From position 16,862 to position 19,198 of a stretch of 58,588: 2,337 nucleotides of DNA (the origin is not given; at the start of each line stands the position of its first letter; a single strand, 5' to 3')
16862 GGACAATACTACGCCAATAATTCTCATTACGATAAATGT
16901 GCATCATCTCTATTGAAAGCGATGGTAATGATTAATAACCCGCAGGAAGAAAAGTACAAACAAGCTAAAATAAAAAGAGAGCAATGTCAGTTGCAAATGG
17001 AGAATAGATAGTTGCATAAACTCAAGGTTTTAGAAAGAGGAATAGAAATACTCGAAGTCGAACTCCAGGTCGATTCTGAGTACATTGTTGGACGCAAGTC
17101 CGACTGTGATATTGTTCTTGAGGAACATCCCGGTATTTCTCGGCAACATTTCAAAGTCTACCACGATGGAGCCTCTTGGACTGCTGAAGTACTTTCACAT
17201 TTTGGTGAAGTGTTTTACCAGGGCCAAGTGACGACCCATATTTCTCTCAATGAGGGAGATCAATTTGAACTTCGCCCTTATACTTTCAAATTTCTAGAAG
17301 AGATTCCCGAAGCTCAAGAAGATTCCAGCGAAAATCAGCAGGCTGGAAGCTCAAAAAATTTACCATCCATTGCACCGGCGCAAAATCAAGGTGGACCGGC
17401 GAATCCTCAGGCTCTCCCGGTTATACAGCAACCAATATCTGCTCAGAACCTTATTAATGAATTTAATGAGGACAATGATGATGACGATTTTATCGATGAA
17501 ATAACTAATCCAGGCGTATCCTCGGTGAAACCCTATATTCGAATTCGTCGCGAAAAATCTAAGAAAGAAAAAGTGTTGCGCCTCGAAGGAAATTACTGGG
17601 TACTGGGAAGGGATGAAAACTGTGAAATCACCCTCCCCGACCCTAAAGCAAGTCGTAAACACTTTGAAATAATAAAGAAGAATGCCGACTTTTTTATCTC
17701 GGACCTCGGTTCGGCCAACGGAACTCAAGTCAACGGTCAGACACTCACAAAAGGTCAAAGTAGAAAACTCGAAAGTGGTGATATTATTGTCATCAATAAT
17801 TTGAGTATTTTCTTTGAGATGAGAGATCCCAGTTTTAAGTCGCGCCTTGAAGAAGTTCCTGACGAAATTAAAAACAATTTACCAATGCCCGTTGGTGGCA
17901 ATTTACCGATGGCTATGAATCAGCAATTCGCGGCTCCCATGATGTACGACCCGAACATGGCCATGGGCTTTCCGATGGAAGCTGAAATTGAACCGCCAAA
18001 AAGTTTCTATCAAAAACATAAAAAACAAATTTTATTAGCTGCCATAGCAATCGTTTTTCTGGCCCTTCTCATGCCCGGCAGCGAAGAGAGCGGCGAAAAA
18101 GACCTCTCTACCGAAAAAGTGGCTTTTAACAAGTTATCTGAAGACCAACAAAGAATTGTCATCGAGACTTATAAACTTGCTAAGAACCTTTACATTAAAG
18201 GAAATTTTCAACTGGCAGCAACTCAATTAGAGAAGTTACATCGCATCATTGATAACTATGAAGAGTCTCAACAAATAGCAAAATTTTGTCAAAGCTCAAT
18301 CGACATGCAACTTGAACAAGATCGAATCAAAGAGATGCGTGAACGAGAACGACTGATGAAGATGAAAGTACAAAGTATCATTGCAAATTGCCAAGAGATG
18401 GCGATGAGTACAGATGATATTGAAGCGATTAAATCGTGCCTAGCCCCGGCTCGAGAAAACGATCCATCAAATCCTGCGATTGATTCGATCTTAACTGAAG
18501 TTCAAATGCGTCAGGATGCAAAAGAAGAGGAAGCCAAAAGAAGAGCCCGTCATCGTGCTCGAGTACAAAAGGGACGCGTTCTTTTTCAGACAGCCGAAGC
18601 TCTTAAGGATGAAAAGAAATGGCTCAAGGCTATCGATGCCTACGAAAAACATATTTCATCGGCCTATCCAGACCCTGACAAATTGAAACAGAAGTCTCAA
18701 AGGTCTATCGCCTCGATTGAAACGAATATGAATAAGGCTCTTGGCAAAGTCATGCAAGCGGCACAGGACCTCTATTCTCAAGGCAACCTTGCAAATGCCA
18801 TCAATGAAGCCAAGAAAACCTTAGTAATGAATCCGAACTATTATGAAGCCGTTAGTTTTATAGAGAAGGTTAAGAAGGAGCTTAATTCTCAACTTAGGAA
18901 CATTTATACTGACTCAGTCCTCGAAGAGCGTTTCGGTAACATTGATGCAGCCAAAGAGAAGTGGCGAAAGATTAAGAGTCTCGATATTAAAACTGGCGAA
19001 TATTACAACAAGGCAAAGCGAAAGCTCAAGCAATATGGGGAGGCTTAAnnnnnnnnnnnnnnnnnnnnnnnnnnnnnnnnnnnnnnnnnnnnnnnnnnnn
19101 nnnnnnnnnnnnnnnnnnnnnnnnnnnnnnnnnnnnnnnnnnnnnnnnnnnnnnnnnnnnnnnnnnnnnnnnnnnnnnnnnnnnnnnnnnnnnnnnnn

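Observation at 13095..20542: Seven translationally coupled genes: orphan TadC-like platform, DUF192, three FHA membrane proteins, a PP2C-like pseudoenzyme and a radical SAM enzyme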

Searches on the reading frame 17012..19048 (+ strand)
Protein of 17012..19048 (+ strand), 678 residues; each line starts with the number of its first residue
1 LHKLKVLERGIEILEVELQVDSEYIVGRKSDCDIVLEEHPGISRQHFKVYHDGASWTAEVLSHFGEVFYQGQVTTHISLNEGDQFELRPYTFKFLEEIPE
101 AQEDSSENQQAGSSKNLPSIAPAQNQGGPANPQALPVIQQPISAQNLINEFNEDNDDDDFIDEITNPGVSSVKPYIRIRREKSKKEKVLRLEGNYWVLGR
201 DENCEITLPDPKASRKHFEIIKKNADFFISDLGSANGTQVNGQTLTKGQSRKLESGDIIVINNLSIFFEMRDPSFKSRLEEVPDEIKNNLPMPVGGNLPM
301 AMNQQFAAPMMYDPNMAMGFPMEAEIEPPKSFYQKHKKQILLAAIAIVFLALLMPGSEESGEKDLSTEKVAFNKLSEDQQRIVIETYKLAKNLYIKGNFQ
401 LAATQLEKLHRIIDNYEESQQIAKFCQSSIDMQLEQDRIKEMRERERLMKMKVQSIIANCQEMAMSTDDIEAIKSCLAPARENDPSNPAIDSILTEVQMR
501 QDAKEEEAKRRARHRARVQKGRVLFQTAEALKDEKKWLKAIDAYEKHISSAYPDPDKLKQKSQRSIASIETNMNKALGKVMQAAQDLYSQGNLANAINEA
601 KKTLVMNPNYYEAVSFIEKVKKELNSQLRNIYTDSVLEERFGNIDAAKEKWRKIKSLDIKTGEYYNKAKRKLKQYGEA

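Call 3: search_protein_families(library=pfam, proteins=[window:17012-19048:+], max_evalue=0.1)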
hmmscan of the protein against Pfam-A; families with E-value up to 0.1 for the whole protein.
window:17012-19048:+ (678 aa): 4 families
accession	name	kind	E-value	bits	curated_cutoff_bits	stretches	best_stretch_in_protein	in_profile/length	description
PF00498.31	FHA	-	4.2e-31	107.6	20.7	2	196-261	1-66/67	FHA domain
PF16697.10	Yop-YscD_cpl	-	2.7e-24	85.7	33.2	2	187-264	10-86/94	Inner membrane component of T3SS, cytoplasmic domain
PF07719.23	TPR_2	-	0.00029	21.2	27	0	583-610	7-34/34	Tetratricopeptide repeat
PF13428.12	TPR_14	-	0.014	16.5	23.5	0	582-613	6-37/44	Tetratricopeptide repeat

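Call 4: search_protein_families(library=ncbifam, proteins=[window:17012-19048:+], max_evalue=0.1)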
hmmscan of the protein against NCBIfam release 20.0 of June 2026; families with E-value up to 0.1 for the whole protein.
window:17012-19048:+ (678 aa): 6 families
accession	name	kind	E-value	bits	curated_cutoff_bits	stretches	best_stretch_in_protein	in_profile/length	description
NF049868.1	FhaB_Rv0019c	equivalog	2e-18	66.9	125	2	184-250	76-142/158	FHA domain-containing protein FhaB/FipA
NF052573.1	HisKinEspAMyxo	equivalog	2.3e-13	49.1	1400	2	187-272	39-123/755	serine histidine kinase EspA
NF041660.2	oxygluDhInhib_OdhI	equivalog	2.4e-10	40.4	200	1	196-267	58-126/130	oxoglutarate dehydrogenase inhibitor Odhl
NF033760.1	gliding_GltG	equivalog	6.9e-08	31.5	650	1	198-270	28-98/650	adventurous gliding motility protein GltG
TIGR02500.1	type_III_yscD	equivalog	0.00013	21.1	86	0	192-220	19-46/413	type III secretion system inner membrane ring subunit SctD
TIGR01663.1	PNK-3'Pase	equivalog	0.0057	15.1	502.8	1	184-263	18-96/520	bifunctional polynucleotide phosphatase/kinase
